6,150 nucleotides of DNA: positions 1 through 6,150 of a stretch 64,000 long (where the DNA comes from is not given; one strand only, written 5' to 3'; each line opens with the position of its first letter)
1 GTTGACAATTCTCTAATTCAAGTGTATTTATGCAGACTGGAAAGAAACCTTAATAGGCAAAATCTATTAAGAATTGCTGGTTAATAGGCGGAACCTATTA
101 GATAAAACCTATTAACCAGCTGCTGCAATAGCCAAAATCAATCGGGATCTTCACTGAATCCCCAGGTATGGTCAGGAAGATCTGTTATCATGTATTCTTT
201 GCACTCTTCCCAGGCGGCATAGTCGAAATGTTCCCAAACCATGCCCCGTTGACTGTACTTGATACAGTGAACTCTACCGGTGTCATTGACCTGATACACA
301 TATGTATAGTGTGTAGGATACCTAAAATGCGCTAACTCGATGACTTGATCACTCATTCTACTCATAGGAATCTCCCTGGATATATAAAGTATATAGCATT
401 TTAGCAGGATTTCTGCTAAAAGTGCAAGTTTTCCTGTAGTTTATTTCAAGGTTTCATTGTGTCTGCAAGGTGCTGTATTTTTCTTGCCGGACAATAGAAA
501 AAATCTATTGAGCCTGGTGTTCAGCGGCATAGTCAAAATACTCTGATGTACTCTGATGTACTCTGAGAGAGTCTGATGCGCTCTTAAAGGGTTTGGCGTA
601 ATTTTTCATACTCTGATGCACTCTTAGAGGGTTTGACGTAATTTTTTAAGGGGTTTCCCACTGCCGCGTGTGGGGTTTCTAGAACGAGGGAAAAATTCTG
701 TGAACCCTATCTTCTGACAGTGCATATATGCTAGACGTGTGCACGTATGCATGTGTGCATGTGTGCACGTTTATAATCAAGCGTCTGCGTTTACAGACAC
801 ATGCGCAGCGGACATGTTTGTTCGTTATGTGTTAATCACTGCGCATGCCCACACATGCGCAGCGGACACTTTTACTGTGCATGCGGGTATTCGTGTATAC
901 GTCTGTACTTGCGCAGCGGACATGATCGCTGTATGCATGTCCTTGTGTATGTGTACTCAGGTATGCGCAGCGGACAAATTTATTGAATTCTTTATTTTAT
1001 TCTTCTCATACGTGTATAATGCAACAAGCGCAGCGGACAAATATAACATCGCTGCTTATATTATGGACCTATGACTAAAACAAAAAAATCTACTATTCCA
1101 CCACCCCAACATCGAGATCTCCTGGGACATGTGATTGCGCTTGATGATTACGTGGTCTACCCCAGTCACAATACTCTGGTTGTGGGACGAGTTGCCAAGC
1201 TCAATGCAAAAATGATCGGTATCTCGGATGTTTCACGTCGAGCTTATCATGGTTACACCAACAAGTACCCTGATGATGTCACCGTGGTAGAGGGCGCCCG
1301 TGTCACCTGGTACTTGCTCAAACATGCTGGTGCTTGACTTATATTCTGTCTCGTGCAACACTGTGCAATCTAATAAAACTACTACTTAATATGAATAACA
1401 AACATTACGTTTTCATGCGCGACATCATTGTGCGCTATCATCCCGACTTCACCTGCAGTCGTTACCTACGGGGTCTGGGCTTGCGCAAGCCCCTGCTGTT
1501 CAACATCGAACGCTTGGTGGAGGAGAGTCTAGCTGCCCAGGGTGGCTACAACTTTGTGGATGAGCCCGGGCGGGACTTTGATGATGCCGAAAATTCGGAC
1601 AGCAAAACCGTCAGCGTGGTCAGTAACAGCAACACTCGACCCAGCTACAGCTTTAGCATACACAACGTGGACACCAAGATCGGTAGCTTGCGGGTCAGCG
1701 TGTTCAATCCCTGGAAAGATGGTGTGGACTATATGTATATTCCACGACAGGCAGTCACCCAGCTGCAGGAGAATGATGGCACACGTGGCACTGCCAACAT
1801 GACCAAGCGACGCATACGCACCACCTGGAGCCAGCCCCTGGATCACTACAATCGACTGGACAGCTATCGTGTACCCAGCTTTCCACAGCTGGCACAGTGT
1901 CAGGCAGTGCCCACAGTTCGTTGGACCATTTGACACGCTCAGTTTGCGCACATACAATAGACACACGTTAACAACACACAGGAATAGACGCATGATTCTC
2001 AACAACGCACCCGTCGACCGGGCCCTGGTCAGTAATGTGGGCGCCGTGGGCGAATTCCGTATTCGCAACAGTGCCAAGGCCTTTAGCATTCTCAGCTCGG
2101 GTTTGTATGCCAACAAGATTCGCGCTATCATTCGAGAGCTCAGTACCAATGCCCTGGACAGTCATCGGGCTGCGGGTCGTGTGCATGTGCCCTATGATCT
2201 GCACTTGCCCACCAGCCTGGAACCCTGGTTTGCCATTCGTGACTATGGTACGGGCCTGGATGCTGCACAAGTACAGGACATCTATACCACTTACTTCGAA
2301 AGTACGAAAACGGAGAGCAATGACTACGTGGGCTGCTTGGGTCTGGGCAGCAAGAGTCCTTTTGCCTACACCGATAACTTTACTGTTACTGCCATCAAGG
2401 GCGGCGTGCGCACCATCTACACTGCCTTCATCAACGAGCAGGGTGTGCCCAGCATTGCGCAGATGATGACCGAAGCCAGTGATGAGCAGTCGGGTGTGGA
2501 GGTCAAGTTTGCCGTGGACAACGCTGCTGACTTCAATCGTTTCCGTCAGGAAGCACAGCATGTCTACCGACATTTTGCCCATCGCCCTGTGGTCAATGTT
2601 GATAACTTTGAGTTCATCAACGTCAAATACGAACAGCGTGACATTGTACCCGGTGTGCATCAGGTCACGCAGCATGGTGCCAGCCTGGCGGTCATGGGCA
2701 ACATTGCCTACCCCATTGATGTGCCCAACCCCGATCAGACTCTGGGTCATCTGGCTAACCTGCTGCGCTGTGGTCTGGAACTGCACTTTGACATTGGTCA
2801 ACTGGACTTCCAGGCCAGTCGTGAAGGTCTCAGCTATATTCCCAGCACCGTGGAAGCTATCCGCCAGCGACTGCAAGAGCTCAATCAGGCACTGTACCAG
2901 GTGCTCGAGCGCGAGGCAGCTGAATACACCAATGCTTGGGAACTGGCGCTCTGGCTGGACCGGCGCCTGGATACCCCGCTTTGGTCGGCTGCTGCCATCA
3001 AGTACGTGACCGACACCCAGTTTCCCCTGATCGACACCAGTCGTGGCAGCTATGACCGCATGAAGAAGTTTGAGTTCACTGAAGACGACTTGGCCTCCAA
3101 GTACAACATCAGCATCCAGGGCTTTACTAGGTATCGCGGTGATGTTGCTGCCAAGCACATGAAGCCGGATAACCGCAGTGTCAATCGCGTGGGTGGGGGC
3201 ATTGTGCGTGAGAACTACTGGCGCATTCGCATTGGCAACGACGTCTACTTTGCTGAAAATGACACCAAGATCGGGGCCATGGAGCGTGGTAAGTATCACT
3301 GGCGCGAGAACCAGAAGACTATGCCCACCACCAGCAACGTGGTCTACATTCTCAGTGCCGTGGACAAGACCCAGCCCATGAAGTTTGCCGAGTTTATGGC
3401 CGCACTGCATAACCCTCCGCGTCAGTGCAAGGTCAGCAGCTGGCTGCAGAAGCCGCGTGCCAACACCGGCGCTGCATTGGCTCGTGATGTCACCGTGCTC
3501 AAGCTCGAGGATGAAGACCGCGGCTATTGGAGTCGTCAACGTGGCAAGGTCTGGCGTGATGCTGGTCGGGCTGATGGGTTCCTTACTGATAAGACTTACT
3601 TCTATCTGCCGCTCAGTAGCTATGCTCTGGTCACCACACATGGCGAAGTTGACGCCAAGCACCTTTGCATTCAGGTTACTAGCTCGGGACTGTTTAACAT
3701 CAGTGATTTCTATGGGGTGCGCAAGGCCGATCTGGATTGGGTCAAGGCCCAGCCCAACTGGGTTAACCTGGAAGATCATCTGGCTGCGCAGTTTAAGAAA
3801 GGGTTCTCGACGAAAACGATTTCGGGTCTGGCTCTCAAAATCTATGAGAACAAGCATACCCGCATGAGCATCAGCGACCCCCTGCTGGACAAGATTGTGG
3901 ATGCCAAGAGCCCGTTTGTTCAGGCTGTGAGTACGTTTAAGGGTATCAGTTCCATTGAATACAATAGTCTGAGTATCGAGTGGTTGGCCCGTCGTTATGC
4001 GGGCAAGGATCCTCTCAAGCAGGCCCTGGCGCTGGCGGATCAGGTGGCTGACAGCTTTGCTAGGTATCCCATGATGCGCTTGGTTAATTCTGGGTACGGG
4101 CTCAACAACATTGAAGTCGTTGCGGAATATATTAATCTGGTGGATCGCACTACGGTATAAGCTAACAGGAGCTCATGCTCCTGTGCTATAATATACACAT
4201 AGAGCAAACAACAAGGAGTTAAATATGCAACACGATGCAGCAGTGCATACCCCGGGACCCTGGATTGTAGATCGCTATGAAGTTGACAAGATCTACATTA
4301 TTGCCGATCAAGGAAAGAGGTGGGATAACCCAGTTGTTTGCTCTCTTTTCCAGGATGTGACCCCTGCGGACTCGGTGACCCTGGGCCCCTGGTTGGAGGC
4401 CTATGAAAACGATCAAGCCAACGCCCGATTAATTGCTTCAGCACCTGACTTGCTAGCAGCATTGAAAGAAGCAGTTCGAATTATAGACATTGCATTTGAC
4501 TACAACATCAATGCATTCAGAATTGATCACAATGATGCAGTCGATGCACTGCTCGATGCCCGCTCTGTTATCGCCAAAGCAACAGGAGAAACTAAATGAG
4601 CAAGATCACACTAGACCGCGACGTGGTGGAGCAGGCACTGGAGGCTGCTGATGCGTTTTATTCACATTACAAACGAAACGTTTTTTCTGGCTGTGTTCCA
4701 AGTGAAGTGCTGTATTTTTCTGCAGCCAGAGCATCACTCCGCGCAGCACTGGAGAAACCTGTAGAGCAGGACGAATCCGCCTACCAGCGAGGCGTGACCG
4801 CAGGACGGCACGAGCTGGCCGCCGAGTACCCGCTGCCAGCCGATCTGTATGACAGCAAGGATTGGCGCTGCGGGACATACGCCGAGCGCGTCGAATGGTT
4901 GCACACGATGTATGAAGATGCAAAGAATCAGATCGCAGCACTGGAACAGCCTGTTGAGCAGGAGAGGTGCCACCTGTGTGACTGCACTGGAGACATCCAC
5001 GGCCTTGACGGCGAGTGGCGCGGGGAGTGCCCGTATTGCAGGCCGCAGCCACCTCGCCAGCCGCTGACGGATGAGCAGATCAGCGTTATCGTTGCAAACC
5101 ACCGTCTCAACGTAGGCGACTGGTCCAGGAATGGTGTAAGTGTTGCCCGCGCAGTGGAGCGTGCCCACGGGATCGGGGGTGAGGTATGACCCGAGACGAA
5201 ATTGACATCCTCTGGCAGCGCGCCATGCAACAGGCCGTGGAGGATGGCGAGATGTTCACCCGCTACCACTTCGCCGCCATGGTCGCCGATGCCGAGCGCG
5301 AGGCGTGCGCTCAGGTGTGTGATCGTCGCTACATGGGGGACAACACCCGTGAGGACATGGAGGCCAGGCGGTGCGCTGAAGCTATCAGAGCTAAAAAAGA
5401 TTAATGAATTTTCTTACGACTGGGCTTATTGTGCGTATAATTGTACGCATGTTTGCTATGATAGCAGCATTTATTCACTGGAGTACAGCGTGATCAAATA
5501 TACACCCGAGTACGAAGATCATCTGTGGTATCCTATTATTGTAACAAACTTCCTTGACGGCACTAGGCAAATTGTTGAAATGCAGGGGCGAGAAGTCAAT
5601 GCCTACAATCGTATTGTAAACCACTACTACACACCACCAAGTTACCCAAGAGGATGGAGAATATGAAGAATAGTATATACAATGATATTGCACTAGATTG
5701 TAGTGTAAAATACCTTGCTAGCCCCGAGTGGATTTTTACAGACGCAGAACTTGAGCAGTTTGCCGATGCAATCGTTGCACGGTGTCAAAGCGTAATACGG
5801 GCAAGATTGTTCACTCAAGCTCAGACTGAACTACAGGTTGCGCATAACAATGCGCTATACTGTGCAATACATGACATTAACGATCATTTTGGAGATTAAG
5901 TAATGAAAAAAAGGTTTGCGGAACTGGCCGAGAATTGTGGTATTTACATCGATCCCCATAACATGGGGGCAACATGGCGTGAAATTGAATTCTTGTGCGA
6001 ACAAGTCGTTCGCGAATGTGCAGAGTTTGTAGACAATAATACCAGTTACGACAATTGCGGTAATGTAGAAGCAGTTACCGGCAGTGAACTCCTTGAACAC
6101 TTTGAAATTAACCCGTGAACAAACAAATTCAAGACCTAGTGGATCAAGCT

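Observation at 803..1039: Five exact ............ boxes with 54-bp helical periodicity in the leader upstream of the first gene block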

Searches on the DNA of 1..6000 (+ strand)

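Call 3: search_dna_similar(query=window:1-6000:+, collection=phages, mode=near, max_rows=30)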
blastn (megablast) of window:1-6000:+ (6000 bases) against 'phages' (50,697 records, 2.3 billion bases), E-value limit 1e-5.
No match.

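Call 13: search_dna_similar(query=window:400-1100:+, collection=phages, mode=distant, max_rows=20, max_evalue=0.01)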
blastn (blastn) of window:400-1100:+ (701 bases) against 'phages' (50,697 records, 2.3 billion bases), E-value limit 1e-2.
No match.

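Call 84: search_rna_families(source=window, start=1, end=2000, threshold=evalue, max_evalue=1)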
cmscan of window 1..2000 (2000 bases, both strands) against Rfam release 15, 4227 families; matches with E-value up to 1: 2.
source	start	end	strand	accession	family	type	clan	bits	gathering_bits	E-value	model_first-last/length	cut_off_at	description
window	720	779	+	RF04217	mir-297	Gene; miRNA;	-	23.8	90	0.32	1-71/71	no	mir-297 microRNA precursor family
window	68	128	+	RF00446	mir-133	Gene; miRNA;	-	18.5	55.5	0.66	1-74/74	no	mir-133 microRNA precursor family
